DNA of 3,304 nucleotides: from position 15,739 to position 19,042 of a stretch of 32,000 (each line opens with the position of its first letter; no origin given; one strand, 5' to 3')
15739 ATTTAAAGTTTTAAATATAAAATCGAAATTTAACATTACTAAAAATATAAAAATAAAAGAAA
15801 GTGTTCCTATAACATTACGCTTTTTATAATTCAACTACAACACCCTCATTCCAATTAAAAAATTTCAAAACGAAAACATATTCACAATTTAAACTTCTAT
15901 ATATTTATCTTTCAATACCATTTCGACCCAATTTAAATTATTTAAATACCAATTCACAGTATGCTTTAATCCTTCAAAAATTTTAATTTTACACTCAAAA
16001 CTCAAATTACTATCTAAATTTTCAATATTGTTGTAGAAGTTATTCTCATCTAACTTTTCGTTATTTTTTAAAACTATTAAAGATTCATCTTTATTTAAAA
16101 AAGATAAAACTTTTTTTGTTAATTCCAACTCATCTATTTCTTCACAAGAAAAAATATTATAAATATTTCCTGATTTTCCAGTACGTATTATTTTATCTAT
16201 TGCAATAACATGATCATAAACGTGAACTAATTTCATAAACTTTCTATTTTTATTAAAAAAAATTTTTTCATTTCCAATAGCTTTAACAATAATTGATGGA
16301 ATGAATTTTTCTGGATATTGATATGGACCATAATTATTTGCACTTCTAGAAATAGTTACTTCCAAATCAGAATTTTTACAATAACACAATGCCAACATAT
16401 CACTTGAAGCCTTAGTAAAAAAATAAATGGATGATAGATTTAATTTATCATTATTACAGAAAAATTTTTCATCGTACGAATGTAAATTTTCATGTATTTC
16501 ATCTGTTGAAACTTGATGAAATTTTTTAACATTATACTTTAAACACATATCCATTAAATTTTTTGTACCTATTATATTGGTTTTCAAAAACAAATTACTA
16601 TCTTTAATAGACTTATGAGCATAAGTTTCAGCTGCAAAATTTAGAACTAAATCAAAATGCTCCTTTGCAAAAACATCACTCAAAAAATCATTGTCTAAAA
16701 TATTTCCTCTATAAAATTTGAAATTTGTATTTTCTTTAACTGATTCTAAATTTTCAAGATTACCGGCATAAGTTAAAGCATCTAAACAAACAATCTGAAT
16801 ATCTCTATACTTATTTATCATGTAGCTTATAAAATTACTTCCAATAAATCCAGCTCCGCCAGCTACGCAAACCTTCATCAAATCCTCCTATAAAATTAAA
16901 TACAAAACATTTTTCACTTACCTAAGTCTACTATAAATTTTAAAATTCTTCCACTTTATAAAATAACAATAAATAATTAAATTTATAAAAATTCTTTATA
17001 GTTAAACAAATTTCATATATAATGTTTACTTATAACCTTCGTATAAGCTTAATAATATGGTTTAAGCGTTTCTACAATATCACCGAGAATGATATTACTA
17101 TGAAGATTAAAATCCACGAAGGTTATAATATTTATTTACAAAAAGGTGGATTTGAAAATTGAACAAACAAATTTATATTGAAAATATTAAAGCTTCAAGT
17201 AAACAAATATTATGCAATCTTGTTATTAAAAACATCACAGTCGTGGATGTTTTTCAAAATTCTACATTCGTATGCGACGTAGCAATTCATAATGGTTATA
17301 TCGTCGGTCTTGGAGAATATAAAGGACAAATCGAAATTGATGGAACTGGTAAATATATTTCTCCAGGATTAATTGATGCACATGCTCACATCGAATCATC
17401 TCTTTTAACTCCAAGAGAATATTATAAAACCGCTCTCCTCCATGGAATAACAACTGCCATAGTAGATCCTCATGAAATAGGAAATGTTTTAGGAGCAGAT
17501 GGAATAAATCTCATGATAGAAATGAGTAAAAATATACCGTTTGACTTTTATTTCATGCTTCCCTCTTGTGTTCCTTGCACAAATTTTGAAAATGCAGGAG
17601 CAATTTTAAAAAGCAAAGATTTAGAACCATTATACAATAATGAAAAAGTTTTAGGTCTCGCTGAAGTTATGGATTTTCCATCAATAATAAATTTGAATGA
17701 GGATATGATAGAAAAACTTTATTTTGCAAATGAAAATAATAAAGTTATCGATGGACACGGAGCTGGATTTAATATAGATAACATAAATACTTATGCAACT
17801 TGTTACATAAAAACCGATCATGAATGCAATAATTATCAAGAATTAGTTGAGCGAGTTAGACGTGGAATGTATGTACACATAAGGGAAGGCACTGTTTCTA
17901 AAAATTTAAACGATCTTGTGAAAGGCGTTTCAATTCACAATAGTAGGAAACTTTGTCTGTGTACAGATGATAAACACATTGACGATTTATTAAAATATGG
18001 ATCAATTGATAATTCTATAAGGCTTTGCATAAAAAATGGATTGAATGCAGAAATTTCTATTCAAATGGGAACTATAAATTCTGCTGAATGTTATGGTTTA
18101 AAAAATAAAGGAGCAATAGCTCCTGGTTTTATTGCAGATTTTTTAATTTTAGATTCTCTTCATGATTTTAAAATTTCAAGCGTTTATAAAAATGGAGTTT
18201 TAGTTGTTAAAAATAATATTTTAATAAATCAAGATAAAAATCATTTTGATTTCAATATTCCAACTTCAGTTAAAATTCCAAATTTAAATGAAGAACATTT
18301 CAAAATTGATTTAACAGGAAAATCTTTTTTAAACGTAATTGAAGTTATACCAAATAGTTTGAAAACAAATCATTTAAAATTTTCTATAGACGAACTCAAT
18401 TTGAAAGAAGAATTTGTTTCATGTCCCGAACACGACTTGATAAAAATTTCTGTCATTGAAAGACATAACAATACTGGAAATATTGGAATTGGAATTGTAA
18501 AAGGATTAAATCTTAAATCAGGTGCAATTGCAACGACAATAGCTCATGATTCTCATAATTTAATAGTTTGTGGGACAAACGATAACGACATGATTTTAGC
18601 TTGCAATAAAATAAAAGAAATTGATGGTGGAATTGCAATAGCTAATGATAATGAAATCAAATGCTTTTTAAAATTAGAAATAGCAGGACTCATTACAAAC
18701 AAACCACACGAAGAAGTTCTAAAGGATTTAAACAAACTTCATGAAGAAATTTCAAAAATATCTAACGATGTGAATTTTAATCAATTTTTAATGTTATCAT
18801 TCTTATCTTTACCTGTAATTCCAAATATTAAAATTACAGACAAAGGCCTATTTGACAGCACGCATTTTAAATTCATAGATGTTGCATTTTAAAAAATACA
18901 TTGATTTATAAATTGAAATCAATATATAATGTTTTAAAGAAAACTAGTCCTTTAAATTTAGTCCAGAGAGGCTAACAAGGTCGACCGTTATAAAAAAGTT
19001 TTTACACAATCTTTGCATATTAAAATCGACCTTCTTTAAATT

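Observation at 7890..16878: Nine-kb surface-protein and sugar-modification block with a non-canonical, exporter-less gene set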

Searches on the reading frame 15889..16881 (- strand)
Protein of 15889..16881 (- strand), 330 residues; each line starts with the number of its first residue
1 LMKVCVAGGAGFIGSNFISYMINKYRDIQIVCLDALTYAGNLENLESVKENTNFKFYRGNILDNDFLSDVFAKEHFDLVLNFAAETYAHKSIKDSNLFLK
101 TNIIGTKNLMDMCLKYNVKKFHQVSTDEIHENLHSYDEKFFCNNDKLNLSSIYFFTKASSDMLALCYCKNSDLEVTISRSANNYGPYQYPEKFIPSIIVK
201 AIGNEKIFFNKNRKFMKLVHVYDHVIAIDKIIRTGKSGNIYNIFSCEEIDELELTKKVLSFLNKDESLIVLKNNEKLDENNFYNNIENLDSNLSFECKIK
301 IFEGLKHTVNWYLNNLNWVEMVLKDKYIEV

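Call 4: search_protein_families(library=pfam, proteins=[window:15889-16881:-], max_evalue=0.01)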
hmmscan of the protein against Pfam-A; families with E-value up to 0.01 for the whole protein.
window:15889-16881:- (330 aa): 7 families
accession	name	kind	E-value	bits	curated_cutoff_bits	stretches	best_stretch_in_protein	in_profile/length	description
PF01370.27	Epimerase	-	4e-42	144.7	20.9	1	4-243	1-239/240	NAD dependent epimerase/dehydratase family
PF16363.11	GDP_Man_Dehyd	-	1e-41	143.9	27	1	6-306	2-330/332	GDP-mannose 4,6 dehydratase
PF01073.25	3Beta_HSD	-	2.6e-13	50.1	22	1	6-213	2-208/280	3-beta hydroxysteroid dehydrogenase/isomerase family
PF02719.21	Polysacc_synt_2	-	2.8e-12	46.9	20.2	1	4-128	1-130/293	Polysaccharide biosynthesis protein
PF07993.18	NAD_binding_4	-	9.3e-12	45.1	20.1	1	7-180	2-204/258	Male sterility protein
PF04321.23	RmlD_sub_bind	-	4.3e-07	29.7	27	1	2-201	1-167/287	RmlD substrate binding domain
PF13460.12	NAD_binding_10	-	0.002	18.5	27.2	1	8-179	1-142/184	NAD(P)H-binding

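Call 5: search_protein_families(library=ncbifam, proteins=[window:15889-16881:-], max_evalue=0.01)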
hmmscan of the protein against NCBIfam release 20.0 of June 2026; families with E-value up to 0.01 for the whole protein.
window:15889-16881:- (330 aa): 24 families
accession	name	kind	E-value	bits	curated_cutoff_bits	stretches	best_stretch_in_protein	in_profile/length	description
TIGR01181.1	dTDP_gluc_dehyt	equivalog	2.9e-87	292.7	365.1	1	4-321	2-320/321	dTDP-glucose 4,6-dehydratase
NF007490.0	PRK10084.1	subfamily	4.9e-55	187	649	1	2-327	1-349/361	dTDP-glucose 4,6-dehydratase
NF007582.0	PRK10217.1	equivalog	2e-52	178.4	698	1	1-327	1-346/355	dTDP-glucose 4,6-dehydratase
TIGR04180.1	EDH_00030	hypoth_equivalog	9.6e-27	93.8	475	1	4-269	1-263/297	NAD-dependent 4,6-dehydratase LegB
TIGR01179.1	galE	equivalog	8e-22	77.5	262.3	1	3-185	1-178/332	UDP-glucose 4-epimerase GalE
TIGR02622.1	CDP_4_6_dhtase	equivalog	1.1e-16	60.9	278.45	1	3-316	6-334/352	CDP-glucose 4,6-dehydratase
TIGR02197.1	heptose_epim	equivalog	1.1e-12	47.8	274.6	1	5-314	2-315/316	ADP-glyceromanno-heptose 6-epimerase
TIGR03589.1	PseB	equivalog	8.3e-12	44.7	407.75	1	4-139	7-138/324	UDP-N-acetylglucosamine 4,6-dehydratase (inverting)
NF007956.0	PRK10675.1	subfamily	1.4e-10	40.9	394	1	2-127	1-125/338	UDP-glucose 4-epimerase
NF043036.1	ErythonDh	equivalog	1.4e-07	31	325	1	2-117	1-115/321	D-erythronate dehydrogenase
NF011728.1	PRK15181.1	equivalog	2.8e-07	29.9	760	1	5-315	19-340/348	Vi polysaccharide biosynthesis UDP-N-acetylglucosaminuronic acid C-4 epimerase TviC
TIGR03466.1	HpnA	hypoth_equivalog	5.3e-07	28.8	367.65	1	2-249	1-233/327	hopanoid-associated sugar epimerase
NF042422.1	oxyalk_red_OleD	equivalog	8.6e-07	28.6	580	1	2-134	1-119/329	2-alkyl-3-oxoalkanoate reductase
NF042423.1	oxyalk_red_Shew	equivalog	2.2e-06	27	580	1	3-256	10-251/331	2-alkyl-3-oxoalkanoate reductase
TIGR01746.1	Thioester-redct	subfamily_domain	1.4e-05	24.5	213.35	1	4-132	2-142/371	thioester reductase domain-containing protein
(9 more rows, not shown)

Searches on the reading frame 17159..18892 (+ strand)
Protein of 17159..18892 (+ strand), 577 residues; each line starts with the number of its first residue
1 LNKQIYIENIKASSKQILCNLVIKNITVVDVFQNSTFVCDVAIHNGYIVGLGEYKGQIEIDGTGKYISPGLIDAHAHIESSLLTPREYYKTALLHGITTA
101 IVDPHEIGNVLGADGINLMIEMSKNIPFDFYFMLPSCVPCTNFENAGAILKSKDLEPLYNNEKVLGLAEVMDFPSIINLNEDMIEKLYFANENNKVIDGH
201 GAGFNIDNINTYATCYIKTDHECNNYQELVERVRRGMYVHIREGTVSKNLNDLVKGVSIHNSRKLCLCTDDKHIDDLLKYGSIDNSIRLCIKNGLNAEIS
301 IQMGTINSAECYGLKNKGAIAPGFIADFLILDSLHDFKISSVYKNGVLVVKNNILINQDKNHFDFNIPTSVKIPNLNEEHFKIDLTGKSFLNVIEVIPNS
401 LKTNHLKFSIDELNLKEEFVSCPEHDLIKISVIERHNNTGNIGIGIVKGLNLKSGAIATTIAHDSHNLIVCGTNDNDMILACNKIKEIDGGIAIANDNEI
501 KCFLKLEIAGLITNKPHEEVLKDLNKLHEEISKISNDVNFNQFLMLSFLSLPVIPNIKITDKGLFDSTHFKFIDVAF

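Call 35: search_protein_families(library=pfam, proteins=[window:17159-18892:+], max_evalue=0.001)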
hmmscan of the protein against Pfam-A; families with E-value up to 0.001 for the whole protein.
window:17159-18892:+ (577 aa): 3 families
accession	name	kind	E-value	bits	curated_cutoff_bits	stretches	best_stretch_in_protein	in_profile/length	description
PF13382.11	Adenine_deam_C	-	1.2e-56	191.3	27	1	412-570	10-168/169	Adenine deaminase C-terminal domain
PF01979.26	Amidohydro_1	-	8.2e-35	121.1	25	1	66-349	1-345/345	Amidohydrolase family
PF07969.17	Amidohydro_3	-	2.4e-09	37.6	29.7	0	59-103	2-50/472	Amidohydrolase family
